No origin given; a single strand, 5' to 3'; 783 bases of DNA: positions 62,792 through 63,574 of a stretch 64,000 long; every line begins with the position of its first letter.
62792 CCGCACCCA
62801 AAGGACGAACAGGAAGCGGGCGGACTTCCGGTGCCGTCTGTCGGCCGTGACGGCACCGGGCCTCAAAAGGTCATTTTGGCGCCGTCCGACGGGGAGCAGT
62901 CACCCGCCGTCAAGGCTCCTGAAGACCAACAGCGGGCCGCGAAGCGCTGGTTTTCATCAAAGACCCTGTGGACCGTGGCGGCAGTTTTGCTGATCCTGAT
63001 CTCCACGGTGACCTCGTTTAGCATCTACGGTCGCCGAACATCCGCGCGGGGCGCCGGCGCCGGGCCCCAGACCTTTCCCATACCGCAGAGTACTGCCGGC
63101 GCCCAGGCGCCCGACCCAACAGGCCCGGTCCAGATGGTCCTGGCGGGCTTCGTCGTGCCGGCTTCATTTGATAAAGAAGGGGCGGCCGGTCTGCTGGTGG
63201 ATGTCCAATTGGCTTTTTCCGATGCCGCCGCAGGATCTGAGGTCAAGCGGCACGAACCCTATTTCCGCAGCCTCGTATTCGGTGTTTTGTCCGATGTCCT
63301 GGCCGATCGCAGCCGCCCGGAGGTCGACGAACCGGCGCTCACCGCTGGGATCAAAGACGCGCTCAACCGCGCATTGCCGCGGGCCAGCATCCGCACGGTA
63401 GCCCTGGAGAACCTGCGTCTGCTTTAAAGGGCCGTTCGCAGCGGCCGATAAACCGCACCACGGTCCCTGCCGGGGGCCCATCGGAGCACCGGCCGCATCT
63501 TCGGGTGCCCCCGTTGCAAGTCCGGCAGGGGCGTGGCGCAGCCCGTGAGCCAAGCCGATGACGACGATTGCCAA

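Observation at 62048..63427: Membrane-tethered FliL-like protein carrying six FliM-type '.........' (CheY-P docking-like) motifs, encoded immediately after fliA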

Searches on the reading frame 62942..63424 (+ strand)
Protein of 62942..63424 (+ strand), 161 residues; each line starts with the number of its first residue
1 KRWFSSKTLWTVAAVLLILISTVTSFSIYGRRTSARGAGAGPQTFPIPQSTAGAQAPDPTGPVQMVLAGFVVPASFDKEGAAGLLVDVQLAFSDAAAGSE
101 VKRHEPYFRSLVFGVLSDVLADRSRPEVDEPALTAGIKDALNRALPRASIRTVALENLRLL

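Call 7: search_protein_families(library=pfam, proteins=[window:62942-63424:+], max_evalue=10)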
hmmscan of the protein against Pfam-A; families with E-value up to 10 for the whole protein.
seq(161 aa): 1 family
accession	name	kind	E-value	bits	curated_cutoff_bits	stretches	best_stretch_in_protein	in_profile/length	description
PF03748.19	FliL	-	0.055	14.4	24.6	1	80-154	19-96/103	Flagellar basal body-associated protein FliL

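Call 18: search_protein_families(library=pfam, alignment_id=A1, max_evalue=0.01)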
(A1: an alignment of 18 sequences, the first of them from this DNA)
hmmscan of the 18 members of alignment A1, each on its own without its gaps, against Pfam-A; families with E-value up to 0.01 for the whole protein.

A. member 1, seq(160 aa): 0 families

B. families by the number of members that match (of 18 scanned): 2 families
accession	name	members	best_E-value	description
PF03748.19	FliL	5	2.4e-06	Flagellar basal body-associated protein FliL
PF02431.20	Chalcone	1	0.0081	Chalcone-flavanone isomerase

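Call 19: search_solved_structures(query=A1, max_evalue=1, show_alignments=2)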
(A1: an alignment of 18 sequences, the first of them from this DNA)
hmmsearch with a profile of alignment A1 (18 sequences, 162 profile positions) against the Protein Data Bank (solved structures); distinct sequences matched with E-value up to 1: 2.
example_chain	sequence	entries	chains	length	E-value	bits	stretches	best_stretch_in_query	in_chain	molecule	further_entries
7sgn_A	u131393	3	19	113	2.6e-06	30.8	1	80-160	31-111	Flagellar protein FliL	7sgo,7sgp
9hmf_O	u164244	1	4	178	0.0054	20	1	10-161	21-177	Flagellar protein FliL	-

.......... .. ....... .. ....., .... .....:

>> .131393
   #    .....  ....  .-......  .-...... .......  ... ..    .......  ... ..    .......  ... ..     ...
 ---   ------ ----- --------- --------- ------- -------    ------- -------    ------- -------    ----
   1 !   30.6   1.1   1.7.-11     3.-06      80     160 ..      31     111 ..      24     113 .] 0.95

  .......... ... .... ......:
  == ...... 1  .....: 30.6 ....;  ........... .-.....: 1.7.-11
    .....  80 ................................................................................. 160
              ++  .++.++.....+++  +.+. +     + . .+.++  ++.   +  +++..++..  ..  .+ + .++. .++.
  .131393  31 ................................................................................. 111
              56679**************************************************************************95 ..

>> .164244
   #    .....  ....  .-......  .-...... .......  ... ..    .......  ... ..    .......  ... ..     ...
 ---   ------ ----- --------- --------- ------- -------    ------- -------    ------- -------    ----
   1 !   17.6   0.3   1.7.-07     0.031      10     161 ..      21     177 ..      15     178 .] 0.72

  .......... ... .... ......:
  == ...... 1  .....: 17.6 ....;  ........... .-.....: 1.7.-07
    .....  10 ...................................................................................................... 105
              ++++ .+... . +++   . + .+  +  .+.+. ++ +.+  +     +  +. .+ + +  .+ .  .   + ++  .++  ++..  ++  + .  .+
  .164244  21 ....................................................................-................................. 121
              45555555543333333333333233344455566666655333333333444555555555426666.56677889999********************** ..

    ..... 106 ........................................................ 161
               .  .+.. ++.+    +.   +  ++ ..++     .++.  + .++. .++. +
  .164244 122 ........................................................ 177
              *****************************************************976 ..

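Call 25: predict_structure(alignment_id=A1)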
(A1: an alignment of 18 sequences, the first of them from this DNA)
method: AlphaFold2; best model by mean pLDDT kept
length: 160 residues; sequences in the alignment: 18
mean_pLDDT: 79.9   pTM: 0.58
mean pLDDT of the five models: 79.9, 78.9, 78.8, 78.6, 77.1
residues with pLDDT >= 90: 71; 70-90: 49; 50-70: 15; < 50: 25
segments of 3 or more residues with pLDDT < 50: 33-55
pLDDT, mean of each block of 10 residues (from residue 1): 65 86 72 45 45 50 90 86 95 90 96 94 85 96 90 93
secondary structure, 60 per line:
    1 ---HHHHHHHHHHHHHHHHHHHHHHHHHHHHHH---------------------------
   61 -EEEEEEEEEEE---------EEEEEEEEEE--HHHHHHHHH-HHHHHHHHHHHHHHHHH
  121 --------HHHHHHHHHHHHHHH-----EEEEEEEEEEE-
elements in order: H4-33 E62-72 E82-91 H94-102 H104-120 H129-143 E149-159

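Call 31: fold_search(model_id=the predicted structure, library=pdb)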
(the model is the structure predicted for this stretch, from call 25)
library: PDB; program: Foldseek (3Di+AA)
matches with E <= 10: 184; with E <= 0.001: 18
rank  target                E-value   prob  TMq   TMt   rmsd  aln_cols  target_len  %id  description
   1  7sgn_I                2.0e-05  1.00  0.51  0.78   3.7       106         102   18  Crystal structure of periplasmic domain of Helicobacter pylori FliL (residues 81 to 183) (crystal form A) (released 2022-03-23)
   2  7sgn_C                3.8e-05  1.00  0.50  0.73   3.7       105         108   18  Crystal structure of periplasmic domain of Helicobacter pylori FliL (residues 81 to 183) (crystal form A) (released 2022-03-23)
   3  7sgn_E                8.3e-05  1.00  0.51  0.79   3.6       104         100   19  Crystal structure of periplasmic domain of Helicobacter pylori FliL (residues 81 to 183) (crystal form A) (released 2022-03-23)
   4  7sgn_A                9.4e-05  1.00  0.52  0.80   3.7       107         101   18  Crystal structure of periplasmic domain of Helicobacter pylori FliL (residues 81 to 183) (crystal form A) (released 2022-03-23)
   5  6ahq_N                9.4e-05  1.00  0.41  0.58   5.0       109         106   20  Structure of the 40-167 fragment of FliL (released 2019-03-06)
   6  7sgn_G                1.0e-04  1.00  0.48  0.72   4.1       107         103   17  Crystal structure of periplasmic domain of Helicobacter pylori FliL (residues 81 to 183) (crystal form A) (released 2022-03-23)
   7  7sgn_K                1.6e-04  1.00  0.50  0.80   3.6       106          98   18  Crystal structure of periplasmic domain of Helicobacter pylori FliL (residues 81 to 183) (crystal form A) (released 2022-03-23)
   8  6ahq_C                1.7e-04  1.00  0.44  0.61   4.8       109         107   18  Structure of the 40-167 fragment of FliL (released 2019-03-06)
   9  4fvf_A                2.1e-04  1.00  0.44  0.57   4.0       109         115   15  SPFH domain of mouse stomatin (Crystal form 1) (released 2012-08-15)
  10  6ahp_A                2.2e-04  1.00  0.44  0.59   5.0       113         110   17  Structure of the 58-167 fragment of FliL (released 2019-03-06)
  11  9hmf_O                2.5e-04  1.00  0.46  0.72   4.2       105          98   13  Periplasmic scaffold of the Campylobacter jejuni flagellar motor (alpha carbon trace) (released 2024-12-25)
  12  6ahq_A                2.5e-04  1.00  0.43  0.60   4.8       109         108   18  Structure of the 40-167 fragment of FliL (released 2019-03-06)
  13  4fvj_E                3.7e-04  1.00  0.43  0.57   4.1       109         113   15  SPFH domain of the mouse stomatin (Crystal form 2) (released 2012-08-15)
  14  4fvf_B                4.6e-04  1.00  0.43  0.55   4.0       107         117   16  SPFH domain of mouse stomatin (Crystal form 1) (released 2012-08-15)
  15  4fvj_D                5.2e-04  1.00  0.44  0.58   4.0       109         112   15  SPFH domain of the mouse stomatin (Crystal form 2) (released 2012-08-15)
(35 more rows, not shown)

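Call 41: search_protein_representatives(alignment_id=A1)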
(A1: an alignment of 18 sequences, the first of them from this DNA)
Query: 18 sequences, 162 profile positions. Proteins with E-value up to 0.001 (for the whole library): 633; up to 1e-10: 169; up to 1e-30: 72. The best 150 are listed.
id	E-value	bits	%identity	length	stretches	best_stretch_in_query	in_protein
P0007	1.6e-50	187.7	-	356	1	1-161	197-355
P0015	9.5e-50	185.1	-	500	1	1-162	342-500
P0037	6.7e-46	172.6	-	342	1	1-162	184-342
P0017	1.3e-45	171.7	-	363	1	1-162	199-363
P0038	3.4e-43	163.8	-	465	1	1-161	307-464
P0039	4.5e-43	163.4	-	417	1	2-161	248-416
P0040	1.1e-42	162.1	-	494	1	1-161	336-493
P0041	2.1e-42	161.2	-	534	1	3-161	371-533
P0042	1.5e-41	158.4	-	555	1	1-161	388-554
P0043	3.2e-41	157.4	-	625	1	1-161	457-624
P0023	4.7e-41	156.8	-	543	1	3-161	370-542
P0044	6.0e-41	156.5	-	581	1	2-161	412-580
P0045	7.6e-41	156.2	-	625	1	1-161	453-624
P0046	1.1e-40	155.6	-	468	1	1-161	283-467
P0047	1.3e-40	155.4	-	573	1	1-161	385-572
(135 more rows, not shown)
